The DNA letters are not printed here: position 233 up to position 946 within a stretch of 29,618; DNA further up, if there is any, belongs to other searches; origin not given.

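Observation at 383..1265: Panacea (DUF4065) antitoxin paired with an unrecognised 137-aa toxin candidate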

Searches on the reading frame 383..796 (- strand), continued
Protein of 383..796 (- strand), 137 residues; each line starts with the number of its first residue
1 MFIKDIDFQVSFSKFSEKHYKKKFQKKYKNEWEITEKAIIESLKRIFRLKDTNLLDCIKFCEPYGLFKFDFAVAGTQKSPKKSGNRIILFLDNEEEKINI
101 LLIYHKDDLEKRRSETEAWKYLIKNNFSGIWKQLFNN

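Call 44: find_encoding_contigs(protein=P0360, flank=3000, max_places=3)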
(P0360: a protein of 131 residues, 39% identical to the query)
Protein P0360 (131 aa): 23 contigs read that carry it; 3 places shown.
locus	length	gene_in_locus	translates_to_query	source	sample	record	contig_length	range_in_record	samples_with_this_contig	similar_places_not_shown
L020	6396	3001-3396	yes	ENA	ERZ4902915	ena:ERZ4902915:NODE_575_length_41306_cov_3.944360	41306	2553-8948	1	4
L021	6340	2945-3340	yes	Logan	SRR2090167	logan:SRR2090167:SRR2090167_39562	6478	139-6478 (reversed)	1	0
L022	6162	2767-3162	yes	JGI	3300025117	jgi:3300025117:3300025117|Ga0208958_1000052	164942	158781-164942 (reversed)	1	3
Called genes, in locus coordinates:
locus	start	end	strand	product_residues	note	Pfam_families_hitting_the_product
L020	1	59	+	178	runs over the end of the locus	PF01195:Pept_tRNA_hydro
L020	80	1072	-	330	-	PF13936:HTH_38, PF00665:rve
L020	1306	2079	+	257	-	PF13505:OMP_b-brl (faint)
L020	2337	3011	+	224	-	PF01381:HTH_3, PF12844:HTH_19, PF13560:HTH_31, PF13274:SocA_Panacea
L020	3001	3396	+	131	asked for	-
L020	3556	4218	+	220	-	PF20582:UPF0758_N, PF04002:RadC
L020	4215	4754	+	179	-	-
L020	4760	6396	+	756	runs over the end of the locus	PF04313:HSDR_N, PF13588:HSDR_N_2 (weak), PF00270:DEAD, PF04851:ResIII, PF18766:SWI2_SNF2, PF00271:Helicase_C (weak), PF08463:EcoEI_R_C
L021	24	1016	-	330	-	PF13936:HTH_38, PF00665:rve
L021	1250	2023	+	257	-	PF13505:OMP_b-brl (faint)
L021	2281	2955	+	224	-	PF01381:HTH_3, PF12844:HTH_19, PF13560:HTH_31, PF13274:SocA_Panacea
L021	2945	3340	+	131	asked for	-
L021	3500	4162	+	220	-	PF20582:UPF0758_N, PF04002:RadC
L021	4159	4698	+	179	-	-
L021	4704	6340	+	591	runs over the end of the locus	?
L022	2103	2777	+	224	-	PF01381:HTH_3, PF12844:HTH_19, PF13560:HTH_31, PF13274:SocA_Panacea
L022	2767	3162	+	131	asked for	-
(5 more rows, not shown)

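Call 45: find_encoding_contigs(protein=P0322, flank=3000, max_places=2)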
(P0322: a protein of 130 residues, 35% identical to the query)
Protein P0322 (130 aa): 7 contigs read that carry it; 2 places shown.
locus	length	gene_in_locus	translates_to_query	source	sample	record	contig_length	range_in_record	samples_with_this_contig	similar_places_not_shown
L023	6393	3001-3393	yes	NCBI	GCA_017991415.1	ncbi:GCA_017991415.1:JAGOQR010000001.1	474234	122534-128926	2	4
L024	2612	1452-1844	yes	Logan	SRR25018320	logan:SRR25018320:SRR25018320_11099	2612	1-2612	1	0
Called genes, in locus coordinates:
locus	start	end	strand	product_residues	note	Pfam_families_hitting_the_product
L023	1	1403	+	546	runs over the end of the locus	PF05496:RuvB_N (faint), PF05970:PIF1 (faint), PF13177:DNA_pol3_delta2, PF13604:AAA_30 (weak), PF13401:AAA_22 (weak), PF00004:AAA, PF07728:AAA_5, PF12169:DNA_pol3_gamma3 (weak)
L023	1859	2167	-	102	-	-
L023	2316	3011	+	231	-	PF12844:HTH_19, PF13443:HTH_26 (faint), PF13560:HTH_31, PF01381:HTH_3, PF13274:SocA_Panacea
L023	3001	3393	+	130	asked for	-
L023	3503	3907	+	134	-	-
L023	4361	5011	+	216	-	-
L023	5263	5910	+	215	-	-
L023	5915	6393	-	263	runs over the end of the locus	PF01209:Ubie_methyltran, PF13489:Methyltransf_23 (weak), PF13847:Methyltransf_31, PF08241:Methyltransf_11, PF08242:Methyltransf_12, PF13649:Methyltransf_25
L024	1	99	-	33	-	?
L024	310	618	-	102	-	-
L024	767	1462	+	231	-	PF12844:HTH_19, PF13443:HTH_26 (faint), PF13560:HTH_31, PF01381:HTH_3, PF13274:SocA_Panacea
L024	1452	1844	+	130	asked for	-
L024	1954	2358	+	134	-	-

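Call 46: find_encoding_contigs(protein=P0297, flank=3000, max_places=2)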
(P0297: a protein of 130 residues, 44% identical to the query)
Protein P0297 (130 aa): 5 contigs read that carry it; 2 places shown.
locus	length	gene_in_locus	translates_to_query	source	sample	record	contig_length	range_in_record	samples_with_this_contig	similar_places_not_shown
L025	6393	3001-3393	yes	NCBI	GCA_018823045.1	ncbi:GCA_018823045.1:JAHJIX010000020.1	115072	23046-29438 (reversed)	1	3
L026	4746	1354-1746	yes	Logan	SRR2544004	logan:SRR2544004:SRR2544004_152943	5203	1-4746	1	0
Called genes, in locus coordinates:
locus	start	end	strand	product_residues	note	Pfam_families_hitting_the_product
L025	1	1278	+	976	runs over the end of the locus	PF00580:UvrD-helicase, PF13245:AAA_19, PF13604:AAA_30 (faint), PF13087:AAA_12 (faint), PF13361:UvrD_C, PF13538:UvrD_C_2 (weak), PF12705:PDDEXK_1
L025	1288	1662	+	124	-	PF24722:DUF7674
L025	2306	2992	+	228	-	PF12844:HTH_19, PF13560:HTH_31, PF01381:HTH_3, PF13443:HTH_26 (weak), PF13274:SocA_Panacea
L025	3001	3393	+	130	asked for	-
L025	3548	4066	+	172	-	PF22481:DUF6985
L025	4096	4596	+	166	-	PF14317:YcxB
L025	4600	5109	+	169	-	PF08123:DOT1 (weak)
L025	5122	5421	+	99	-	PF05258:DciA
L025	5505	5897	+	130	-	-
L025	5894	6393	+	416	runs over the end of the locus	PF00587:tRNA-synt_2b, PF03129:HGTP_anticodon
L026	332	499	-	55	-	-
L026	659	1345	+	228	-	PF12844:HTH_19, PF13560:HTH_31, PF01381:HTH_3, PF13443:HTH_26 (weak), PF13274:SocA_Panacea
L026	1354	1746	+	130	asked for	-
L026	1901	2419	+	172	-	PF22481:DUF6985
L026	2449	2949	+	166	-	PF14317:YcxB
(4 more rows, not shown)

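Call 48: search_dna_similar(query=window:383-796:-, collection=phages, mode=protein, max_evalue=0.01)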
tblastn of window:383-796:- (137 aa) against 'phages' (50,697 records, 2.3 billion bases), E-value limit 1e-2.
No match.

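Call 49: search_dna_similar(query=window:383-796:-, collection=plasmids, mode=protein, max_evalue=0.01)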
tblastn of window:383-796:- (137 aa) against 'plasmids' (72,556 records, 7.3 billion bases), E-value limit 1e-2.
No match.

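Call 63: find_encoding_contigs(protein=P0012, flank=3500, max_places=2)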
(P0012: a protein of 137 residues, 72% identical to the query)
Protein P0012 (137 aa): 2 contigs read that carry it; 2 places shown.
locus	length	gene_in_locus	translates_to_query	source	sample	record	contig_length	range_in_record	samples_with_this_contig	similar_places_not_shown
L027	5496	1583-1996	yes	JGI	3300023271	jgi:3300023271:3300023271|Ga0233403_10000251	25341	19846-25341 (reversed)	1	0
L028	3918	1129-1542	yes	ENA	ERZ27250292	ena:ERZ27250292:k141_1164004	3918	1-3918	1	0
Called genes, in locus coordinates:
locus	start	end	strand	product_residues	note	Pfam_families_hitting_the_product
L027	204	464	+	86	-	PF03683:UPF0175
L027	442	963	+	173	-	PF11848:DUF3368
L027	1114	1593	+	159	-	PF13274:SocA_Panacea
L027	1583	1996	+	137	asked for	-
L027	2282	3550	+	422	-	PF02463:SMC_N (weak), PF13175:AAA_15 (weak), PF13476:AAA_23 (faint), PF13304:AAA_21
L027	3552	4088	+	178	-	PF13707:RloB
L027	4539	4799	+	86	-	PF03683:UPF0175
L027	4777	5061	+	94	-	PF11848:DUF3368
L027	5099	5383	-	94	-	-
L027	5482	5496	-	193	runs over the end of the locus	PF01923:Cob_adeno_trans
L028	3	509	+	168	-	?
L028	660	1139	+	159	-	PF13274:SocA_Panacea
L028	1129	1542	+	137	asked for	-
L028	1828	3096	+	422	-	PF02463:SMC_N (weak), PF13175:AAA_15, PF13476:AAA_23 (faint), PF13304:AAA_21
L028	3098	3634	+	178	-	PF13707:RloB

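Call 64: find_encoding_contigs(protein=P0009, flank=3500, max_places=2)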
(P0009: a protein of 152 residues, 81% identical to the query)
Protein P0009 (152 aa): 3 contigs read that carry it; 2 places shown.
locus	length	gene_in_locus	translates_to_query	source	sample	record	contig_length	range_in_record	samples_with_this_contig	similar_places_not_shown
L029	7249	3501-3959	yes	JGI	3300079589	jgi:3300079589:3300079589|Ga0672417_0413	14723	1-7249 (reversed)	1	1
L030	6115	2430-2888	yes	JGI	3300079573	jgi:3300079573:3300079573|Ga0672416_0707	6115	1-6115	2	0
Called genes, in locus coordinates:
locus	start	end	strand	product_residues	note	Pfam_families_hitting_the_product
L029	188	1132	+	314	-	-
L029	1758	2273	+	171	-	-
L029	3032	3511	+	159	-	PF13274:SocA_Panacea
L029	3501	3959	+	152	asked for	-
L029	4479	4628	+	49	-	-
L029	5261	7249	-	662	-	?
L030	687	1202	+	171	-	-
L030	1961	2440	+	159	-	PF13274:SocA_Panacea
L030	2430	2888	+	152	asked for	-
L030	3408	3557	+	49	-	-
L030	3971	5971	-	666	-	PF05860:TPS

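Call 75: fold_search(model_id=the predicted structure, library=viral)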
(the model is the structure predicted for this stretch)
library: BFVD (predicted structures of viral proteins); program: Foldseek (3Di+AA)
matches with E <= 10: 739; with E <= 0.001: 0
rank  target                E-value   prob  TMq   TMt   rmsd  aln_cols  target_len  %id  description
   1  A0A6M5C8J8            5.1e-02  0.60  0.37  0.39   8.4       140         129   10  (no name in the UniProt tables at hand)
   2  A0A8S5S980            7.9e-02  0.54  0.32  0.34   5.0       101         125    8  Uncharacterized protein [Phage sp. ctGns7]
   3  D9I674                1.0e-01  0.41  0.33  0.38   6.9       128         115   15  Uncharacterized protein [Acinetobacter phage 133]
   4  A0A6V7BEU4            1.0e-01  0.21  0.20  0.25   5.8        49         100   10  (no name in the UniProt tables at hand)
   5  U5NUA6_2              1.6e-01  0.23  0.26  0.04   9.0        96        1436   11  Polyprotein [Rhizoctonia cerealis alphaendornavirus 1]
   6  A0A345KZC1            1.7e-01  0.60  0.38  0.40   4.0        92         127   12  (no name in the UniProt tables at hand)
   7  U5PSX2                1.7e-01  0.18  0.28  0.27  10.8       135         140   13  Uncharacterized protein [Bacillus phage Blastoid]
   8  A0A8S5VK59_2          1.8e-01  0.35  0.31  0.06   5.9        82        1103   11  (no name in the UniProt tables at hand)
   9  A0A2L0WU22            2.0e-01  0.12  0.21  0.15   8.1        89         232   13  Oxoc46 [Oxyplax ochracea nucleopolyhedrovirus]
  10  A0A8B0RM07            2.0e-01  0.10  0.17  0.03   9.2        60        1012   12  RNA-directed RNA polymerase (Fragment) [Riboviria sp.]
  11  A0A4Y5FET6            2.2e-01  0.16  0.29  0.24  11.4       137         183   13  Uncharacterized protein [Lactobacillus phage 3-521]
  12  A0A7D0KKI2            2.2e-01  0.15  0.29  0.21  14.2       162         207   11  (no name in the UniProt tables at hand)
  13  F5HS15                2.2e-01  0.13  0.20  0.10  12.8       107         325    8  RNA-directed RNA polymerase (Fragment) [Mumps orthorubulavirus]
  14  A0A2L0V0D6            2.2e-01  0.08  0.22  0.21  21.0       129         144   16  Uncharacterized protein [Agrobacterium phage Atu_ph07]
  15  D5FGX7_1              2.6e-01  0.28  0.19  0.03   8.2        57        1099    9  RNA-directed RNA polymerase L [Paraavulavirus wisconsinense]
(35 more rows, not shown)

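Call 79: find_encoding_contigs(protein=P0371, flank=4000, max_places=2)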
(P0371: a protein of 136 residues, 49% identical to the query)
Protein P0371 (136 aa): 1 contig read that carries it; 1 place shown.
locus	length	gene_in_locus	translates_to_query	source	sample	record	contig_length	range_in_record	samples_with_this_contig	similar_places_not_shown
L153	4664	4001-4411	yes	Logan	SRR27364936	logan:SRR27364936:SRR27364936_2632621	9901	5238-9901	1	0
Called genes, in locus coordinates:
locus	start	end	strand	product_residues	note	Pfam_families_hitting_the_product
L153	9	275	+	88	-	-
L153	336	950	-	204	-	-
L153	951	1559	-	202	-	-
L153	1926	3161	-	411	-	-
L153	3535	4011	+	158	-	PF13274:SocA_Panacea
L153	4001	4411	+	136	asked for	-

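Call 80: list_cluster_members(proteins=[P0146, P0150, P0147, P0154, P0020, P0371, P0336, P0145, P0022, P0166])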
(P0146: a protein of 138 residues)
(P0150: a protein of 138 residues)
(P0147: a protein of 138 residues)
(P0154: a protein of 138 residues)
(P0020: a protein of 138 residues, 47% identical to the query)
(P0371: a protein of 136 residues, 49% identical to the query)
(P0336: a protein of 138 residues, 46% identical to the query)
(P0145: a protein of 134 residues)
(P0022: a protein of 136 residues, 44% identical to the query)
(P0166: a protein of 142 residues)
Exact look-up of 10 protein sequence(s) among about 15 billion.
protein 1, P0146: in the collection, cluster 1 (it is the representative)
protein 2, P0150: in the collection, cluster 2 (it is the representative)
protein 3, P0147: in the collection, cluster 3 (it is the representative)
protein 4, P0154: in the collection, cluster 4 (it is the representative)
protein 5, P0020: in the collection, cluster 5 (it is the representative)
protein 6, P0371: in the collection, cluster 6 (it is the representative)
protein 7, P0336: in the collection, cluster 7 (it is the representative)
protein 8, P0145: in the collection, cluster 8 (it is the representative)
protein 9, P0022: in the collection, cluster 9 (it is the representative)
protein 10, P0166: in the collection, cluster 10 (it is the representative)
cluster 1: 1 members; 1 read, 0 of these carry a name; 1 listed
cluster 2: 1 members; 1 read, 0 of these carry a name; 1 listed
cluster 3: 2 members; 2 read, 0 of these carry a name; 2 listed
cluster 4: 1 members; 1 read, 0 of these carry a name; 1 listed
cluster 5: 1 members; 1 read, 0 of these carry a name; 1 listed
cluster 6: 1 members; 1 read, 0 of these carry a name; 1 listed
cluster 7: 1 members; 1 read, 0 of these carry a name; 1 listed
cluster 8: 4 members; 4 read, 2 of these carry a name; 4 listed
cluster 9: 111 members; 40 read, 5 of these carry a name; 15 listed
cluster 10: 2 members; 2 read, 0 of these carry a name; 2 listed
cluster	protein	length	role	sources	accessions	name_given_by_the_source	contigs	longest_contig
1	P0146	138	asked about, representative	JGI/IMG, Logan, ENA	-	-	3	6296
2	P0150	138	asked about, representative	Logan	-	-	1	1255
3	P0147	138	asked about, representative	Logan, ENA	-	-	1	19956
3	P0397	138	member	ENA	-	-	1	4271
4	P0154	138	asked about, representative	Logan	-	-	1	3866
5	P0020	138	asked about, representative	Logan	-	-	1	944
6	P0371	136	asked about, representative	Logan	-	-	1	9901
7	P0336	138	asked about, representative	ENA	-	-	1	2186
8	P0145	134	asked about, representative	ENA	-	-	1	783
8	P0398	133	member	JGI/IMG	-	hypothetical protein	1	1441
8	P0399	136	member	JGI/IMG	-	hypothetical protein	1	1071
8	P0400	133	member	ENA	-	-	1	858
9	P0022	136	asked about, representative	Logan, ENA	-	-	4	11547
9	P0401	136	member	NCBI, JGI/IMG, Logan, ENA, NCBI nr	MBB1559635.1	hypothetical protein HG441_000565 [Candidatus Saccharibacteria bacterium] | hypothetical protein | hypothetical protein [Candidatus Saccharibacteria bacterium]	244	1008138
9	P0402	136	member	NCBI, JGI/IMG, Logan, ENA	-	hypothetical protein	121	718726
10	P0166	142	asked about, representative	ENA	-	-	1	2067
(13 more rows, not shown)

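Call 82: search_solved_structures(query=A2, max_evalue=10, show_alignments=2)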
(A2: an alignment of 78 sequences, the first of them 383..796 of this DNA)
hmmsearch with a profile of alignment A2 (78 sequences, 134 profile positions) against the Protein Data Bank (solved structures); distinct sequences matched with E-value up to 10: 6.
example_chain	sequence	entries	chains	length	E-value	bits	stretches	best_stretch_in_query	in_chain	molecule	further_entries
5ja9_C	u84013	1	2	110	0.033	17.4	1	76-110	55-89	Toxin HigB-2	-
5ja8_A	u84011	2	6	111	0.033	17.3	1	76-110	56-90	Toxin HigB-2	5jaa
8a0x_C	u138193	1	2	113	0.034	17.3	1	76-110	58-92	Toxin HigB-2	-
5mje_A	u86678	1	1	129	0.045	16.9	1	76-110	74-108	Cytotoxic translational repressor of toxin-antitoxin stability system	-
9tv9_C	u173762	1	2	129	0.046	16.9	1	76-110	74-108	Toxin HigB-2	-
7ung_l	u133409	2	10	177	1.6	11.9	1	12-39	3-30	Protein Flattop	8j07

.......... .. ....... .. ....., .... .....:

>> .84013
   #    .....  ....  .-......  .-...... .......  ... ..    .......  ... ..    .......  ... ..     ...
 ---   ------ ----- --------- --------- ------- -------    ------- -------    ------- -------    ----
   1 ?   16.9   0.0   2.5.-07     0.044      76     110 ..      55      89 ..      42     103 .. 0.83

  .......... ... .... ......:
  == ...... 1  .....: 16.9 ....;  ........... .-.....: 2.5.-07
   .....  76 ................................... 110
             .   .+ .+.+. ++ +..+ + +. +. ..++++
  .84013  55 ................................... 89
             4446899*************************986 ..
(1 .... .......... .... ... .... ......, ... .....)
